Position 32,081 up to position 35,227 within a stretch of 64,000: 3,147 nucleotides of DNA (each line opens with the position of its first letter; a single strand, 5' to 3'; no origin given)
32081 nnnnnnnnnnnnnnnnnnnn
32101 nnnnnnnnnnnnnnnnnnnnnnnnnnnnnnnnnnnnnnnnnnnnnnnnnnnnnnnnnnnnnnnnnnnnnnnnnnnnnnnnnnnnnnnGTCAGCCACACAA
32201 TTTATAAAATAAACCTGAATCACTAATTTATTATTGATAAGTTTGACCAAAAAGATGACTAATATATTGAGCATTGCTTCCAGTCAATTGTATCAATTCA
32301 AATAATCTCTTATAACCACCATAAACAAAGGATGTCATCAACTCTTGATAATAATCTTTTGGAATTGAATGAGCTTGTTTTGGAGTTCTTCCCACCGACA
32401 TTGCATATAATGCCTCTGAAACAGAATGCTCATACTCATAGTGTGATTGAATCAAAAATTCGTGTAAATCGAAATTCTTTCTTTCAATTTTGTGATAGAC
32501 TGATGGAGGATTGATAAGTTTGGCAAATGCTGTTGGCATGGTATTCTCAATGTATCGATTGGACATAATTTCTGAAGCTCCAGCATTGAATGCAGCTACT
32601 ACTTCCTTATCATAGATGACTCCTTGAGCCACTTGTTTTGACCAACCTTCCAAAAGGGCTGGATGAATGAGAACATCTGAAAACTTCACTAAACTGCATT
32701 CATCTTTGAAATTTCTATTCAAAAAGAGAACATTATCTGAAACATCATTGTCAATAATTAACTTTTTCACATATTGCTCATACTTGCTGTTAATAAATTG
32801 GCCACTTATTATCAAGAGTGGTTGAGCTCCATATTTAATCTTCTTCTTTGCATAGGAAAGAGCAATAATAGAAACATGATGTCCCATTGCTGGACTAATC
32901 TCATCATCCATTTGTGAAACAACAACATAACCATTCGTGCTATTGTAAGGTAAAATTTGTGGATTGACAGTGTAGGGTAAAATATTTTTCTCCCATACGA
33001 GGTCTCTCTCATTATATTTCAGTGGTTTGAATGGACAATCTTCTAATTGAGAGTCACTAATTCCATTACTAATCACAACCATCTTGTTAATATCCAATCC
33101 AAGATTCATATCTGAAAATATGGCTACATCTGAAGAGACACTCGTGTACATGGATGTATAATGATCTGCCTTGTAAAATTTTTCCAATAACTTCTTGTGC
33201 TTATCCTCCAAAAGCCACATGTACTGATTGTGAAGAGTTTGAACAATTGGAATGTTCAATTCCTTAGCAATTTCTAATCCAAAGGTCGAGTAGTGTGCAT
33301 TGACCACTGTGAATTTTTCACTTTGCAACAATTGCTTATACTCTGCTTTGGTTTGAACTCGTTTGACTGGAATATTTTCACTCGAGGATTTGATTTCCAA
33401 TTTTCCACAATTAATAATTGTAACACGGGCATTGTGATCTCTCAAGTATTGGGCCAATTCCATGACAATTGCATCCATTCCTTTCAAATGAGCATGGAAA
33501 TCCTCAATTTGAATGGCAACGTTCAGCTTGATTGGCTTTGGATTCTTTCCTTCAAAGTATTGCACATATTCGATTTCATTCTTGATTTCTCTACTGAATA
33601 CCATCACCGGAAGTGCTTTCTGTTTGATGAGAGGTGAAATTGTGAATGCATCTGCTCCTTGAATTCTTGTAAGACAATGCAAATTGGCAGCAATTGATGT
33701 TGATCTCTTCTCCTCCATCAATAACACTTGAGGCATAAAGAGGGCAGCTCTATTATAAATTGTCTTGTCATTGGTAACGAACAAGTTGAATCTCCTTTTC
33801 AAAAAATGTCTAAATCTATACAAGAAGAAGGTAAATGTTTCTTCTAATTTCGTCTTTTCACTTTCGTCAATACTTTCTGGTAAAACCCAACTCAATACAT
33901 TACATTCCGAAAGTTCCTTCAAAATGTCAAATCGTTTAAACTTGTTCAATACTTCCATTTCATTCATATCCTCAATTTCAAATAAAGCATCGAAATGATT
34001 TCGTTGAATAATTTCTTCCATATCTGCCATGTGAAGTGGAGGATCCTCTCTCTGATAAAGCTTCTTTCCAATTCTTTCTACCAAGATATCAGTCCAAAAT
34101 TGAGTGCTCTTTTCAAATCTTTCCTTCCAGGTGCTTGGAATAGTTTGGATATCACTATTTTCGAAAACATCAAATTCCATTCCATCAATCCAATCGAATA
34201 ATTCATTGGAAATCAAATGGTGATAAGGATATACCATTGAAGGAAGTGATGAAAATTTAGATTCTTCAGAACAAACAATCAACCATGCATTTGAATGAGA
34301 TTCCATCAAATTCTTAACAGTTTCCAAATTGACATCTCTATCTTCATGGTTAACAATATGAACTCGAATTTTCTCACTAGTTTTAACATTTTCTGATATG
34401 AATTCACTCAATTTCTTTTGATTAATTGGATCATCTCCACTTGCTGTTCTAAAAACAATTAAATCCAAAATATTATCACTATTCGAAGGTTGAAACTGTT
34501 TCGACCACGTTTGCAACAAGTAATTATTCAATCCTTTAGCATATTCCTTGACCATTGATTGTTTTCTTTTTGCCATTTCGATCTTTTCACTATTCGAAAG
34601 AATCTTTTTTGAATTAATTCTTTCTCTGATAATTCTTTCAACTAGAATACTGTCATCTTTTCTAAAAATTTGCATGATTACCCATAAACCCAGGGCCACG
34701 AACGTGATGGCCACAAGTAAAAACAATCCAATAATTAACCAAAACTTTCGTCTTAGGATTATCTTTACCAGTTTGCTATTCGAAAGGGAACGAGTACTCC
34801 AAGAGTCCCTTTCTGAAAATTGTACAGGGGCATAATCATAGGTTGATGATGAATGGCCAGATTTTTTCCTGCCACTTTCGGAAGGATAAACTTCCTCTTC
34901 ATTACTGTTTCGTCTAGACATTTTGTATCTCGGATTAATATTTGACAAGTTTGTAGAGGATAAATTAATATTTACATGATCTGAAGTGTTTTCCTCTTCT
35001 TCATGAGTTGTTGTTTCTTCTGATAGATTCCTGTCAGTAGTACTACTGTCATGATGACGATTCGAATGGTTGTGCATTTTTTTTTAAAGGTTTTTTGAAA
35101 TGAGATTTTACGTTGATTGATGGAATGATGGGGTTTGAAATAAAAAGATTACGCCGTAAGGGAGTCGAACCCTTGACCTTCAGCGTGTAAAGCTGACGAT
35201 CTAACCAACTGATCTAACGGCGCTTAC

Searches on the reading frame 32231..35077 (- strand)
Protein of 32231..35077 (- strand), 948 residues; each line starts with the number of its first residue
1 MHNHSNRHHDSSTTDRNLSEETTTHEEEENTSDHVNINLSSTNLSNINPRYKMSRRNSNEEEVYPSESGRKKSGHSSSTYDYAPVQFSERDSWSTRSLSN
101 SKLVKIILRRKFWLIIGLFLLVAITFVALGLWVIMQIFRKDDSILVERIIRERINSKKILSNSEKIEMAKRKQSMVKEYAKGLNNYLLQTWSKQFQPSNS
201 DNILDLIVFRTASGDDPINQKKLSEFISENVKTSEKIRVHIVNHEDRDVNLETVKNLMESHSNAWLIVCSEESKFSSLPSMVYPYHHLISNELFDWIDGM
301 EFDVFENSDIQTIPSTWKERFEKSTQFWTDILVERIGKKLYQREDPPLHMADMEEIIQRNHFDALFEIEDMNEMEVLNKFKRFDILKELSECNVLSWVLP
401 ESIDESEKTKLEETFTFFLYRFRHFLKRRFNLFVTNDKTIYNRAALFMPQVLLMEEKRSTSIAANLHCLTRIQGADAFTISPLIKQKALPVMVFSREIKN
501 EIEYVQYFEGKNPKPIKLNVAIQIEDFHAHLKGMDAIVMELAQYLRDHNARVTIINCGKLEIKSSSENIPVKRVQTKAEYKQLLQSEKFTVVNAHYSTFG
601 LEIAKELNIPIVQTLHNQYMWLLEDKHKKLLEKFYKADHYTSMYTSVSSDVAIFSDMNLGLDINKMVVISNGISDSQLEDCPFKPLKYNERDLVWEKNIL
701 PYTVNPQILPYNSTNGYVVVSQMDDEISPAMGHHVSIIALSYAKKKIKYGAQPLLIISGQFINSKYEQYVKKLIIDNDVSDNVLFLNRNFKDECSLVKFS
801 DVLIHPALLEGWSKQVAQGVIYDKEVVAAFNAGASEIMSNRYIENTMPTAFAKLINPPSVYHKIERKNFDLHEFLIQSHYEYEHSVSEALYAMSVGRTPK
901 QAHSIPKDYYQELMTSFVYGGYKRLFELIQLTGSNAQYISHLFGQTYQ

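Call 52: search_protein_families(library=pfam, proteins=[window:32231-35077:-], max_evalue=0.001)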
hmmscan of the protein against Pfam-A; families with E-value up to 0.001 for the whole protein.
window:32231-35077:- (948 aa): 1 family
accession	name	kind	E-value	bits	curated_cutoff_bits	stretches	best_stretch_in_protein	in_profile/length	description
PF13439.12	Glyco_transf_4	-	1.8e-10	41.5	28.5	1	533-675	3-168/170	Glycosyltransferase Family 4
